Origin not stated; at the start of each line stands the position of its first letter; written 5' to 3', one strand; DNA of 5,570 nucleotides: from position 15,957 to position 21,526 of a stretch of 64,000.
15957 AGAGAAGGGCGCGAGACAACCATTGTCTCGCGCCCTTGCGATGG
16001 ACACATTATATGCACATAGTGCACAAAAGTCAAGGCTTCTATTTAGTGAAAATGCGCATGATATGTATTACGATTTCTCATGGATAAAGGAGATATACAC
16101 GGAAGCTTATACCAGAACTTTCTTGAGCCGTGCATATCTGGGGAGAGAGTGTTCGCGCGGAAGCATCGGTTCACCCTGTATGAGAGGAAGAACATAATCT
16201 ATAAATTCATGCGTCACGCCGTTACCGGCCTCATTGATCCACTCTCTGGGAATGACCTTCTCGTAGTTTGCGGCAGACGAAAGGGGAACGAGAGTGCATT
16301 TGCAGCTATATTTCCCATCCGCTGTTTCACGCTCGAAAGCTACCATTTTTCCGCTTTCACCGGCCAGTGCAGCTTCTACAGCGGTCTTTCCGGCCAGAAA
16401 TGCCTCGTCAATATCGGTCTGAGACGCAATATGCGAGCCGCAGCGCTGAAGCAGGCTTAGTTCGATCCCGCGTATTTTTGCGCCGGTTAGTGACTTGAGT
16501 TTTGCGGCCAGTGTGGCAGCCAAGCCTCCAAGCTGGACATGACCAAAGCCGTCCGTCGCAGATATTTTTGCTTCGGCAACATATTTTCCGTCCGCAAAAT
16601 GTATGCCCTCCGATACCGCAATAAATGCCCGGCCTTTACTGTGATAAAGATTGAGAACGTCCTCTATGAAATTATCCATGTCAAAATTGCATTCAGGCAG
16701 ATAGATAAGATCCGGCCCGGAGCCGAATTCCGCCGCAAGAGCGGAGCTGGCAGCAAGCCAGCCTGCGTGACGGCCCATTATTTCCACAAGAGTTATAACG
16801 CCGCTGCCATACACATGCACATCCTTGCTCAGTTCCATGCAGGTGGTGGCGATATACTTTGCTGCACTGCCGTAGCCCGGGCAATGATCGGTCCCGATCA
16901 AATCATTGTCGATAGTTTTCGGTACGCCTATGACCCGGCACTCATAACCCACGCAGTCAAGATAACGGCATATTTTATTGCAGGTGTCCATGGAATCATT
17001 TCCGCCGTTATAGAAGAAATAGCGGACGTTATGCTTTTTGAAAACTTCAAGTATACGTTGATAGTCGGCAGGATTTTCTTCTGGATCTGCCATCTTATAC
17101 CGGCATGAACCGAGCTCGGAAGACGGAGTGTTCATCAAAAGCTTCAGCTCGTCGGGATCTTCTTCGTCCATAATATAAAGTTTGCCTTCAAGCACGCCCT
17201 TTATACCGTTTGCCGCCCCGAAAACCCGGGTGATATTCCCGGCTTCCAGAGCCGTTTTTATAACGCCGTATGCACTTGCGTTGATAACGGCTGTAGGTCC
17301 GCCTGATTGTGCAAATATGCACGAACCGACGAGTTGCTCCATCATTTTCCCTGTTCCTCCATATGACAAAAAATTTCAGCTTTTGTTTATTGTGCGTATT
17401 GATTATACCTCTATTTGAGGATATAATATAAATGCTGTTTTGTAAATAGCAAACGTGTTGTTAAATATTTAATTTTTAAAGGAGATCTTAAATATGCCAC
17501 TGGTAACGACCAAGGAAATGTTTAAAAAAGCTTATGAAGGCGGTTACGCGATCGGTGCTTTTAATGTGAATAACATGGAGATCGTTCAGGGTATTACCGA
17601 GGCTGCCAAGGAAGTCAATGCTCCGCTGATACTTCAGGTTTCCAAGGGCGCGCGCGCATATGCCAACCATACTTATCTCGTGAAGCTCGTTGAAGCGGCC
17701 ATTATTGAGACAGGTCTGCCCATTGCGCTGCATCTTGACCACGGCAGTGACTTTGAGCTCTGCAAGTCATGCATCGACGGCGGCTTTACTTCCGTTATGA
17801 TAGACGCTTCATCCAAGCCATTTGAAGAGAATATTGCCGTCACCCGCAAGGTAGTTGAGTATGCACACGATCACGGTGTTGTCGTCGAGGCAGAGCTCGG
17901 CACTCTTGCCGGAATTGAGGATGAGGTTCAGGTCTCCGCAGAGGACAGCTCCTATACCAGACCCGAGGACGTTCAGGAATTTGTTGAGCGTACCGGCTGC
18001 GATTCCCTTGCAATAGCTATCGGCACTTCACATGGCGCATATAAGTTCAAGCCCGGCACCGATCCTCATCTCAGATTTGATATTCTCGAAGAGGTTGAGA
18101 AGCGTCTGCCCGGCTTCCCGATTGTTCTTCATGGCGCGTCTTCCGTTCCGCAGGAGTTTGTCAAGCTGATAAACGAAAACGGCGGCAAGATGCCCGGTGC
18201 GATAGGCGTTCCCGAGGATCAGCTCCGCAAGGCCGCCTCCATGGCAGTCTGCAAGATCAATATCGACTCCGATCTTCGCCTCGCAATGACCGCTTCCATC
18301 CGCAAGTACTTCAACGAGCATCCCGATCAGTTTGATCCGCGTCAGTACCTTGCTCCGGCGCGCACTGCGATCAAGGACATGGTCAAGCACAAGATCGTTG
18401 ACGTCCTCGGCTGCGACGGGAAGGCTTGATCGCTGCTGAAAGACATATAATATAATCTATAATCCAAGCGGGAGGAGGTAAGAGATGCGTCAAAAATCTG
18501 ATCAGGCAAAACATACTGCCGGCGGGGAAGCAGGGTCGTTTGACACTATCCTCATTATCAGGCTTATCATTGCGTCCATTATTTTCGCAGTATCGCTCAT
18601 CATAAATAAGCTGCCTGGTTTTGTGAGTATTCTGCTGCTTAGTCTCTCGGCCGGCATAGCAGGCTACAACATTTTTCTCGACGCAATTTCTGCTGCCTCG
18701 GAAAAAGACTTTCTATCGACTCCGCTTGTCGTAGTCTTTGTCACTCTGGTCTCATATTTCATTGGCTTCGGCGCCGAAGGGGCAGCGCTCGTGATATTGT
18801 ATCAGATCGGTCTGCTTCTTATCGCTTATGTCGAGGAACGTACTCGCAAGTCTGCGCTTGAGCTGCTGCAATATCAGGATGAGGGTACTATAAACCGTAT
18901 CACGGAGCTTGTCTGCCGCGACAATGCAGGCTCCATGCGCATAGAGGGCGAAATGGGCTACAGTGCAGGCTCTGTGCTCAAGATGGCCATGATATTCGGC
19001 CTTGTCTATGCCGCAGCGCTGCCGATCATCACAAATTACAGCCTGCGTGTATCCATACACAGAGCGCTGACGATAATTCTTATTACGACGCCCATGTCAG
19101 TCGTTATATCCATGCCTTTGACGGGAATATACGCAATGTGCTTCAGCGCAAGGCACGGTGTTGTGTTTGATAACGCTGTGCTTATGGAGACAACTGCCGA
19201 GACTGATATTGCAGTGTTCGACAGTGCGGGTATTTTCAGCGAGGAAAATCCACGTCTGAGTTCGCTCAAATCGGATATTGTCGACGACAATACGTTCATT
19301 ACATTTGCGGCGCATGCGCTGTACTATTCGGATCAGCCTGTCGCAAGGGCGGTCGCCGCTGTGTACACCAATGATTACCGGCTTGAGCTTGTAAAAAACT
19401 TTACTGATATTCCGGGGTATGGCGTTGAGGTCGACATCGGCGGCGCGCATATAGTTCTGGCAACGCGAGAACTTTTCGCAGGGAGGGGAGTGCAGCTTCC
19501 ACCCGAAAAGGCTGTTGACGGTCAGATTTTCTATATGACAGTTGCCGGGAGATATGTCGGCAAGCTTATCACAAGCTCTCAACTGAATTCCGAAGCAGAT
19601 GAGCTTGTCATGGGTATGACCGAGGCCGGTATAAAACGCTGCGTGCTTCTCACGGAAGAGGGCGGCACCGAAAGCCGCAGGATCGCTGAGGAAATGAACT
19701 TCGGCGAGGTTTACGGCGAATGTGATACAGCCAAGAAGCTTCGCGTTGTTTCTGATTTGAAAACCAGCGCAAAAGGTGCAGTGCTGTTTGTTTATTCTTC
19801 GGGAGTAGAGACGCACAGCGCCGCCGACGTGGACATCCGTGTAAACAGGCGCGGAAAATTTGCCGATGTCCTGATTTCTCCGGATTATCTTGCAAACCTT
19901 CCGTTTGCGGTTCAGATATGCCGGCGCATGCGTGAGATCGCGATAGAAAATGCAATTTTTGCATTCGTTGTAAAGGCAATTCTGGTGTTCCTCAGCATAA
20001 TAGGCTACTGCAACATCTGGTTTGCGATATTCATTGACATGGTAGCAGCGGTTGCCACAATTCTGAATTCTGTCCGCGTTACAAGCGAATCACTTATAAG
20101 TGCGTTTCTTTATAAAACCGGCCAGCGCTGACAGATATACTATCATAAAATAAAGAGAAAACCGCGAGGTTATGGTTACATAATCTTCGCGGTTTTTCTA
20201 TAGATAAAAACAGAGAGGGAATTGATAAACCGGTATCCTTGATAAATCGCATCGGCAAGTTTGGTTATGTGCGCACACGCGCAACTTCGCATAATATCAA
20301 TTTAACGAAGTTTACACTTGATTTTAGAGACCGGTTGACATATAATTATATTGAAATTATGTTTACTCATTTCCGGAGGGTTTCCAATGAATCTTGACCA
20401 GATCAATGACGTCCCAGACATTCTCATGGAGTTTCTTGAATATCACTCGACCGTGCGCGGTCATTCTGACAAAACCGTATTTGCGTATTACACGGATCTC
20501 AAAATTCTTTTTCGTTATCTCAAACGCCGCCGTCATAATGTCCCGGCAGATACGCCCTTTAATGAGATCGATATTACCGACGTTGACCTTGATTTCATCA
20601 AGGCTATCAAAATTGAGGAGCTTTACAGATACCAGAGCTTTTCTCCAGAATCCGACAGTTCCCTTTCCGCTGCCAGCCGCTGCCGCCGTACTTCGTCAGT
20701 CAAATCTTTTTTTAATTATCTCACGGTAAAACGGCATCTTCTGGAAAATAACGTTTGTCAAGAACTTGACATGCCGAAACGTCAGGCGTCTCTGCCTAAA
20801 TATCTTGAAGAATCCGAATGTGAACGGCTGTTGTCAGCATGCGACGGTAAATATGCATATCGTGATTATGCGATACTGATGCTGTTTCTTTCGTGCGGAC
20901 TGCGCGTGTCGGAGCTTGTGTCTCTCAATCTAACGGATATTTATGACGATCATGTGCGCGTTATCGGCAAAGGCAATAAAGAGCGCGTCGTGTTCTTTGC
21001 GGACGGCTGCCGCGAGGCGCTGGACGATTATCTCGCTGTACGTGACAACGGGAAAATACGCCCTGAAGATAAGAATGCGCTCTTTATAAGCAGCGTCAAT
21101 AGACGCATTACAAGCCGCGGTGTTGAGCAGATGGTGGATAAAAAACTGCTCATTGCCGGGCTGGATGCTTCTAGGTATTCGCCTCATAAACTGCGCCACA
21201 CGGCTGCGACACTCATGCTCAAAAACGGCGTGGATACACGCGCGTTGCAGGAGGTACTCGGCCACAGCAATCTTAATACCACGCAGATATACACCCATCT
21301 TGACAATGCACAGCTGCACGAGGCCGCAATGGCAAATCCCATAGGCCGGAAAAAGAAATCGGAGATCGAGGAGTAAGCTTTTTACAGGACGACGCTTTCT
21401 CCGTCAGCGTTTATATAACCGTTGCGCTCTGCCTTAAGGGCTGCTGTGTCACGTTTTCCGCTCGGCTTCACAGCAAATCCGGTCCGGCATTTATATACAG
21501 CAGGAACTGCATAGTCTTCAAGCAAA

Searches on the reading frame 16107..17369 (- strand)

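Call 61: search_protein_families(library=pfam, proteins=[window:16107-17369:-], max_evalue=0.00001)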
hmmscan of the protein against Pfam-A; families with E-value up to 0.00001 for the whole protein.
window:16107-17369:- (420 aa): 1 family
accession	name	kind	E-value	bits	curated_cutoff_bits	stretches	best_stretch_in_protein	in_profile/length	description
PF00365.25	PFK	-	1.2e-58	199.2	30.9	1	18-299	3-273/277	Phosphofructokinase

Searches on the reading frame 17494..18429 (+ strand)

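Call 62: search_protein_families(library=pfam, proteins=[window:17494-18429:+], max_evalue=0.00001)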
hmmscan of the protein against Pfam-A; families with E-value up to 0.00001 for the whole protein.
window:17494-18429:+ (311 aa): 1 family
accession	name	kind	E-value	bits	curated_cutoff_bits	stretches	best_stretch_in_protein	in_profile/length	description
PF01116.26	F_bP_aldolase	-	8.9e-107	357.2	25.5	1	4-310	1-277/277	Fructose-bisphosphate aldolase class-II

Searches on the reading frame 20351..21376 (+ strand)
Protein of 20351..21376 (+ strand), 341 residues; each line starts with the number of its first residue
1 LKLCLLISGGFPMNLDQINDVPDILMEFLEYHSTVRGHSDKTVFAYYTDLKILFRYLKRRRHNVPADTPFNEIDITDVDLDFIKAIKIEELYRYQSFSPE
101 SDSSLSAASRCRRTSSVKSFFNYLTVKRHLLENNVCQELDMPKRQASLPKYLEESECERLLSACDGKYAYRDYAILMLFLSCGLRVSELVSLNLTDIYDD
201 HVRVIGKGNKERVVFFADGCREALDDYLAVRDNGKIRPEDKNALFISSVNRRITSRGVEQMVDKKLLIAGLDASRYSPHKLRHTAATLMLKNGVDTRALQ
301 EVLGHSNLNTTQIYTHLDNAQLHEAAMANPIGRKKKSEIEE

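Call 62: search_protein_families(library=pfam, proteins=[window:20351-21376:+], max_evalue=0.00001)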
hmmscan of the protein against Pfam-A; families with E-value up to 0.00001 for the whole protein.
window:20351-21376:+ (341 aa): 2 families
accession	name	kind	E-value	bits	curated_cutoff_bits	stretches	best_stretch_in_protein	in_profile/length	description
PF00589.27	Phage_integrase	-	8.2e-42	143.3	27.1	1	150-319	1-170/172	Phage integrase family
PF02899.23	Phage_int_SAM_1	-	8.6e-07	29.6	22.3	0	27-125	3-80/83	Phage integrase, N-terminal SAM-like domain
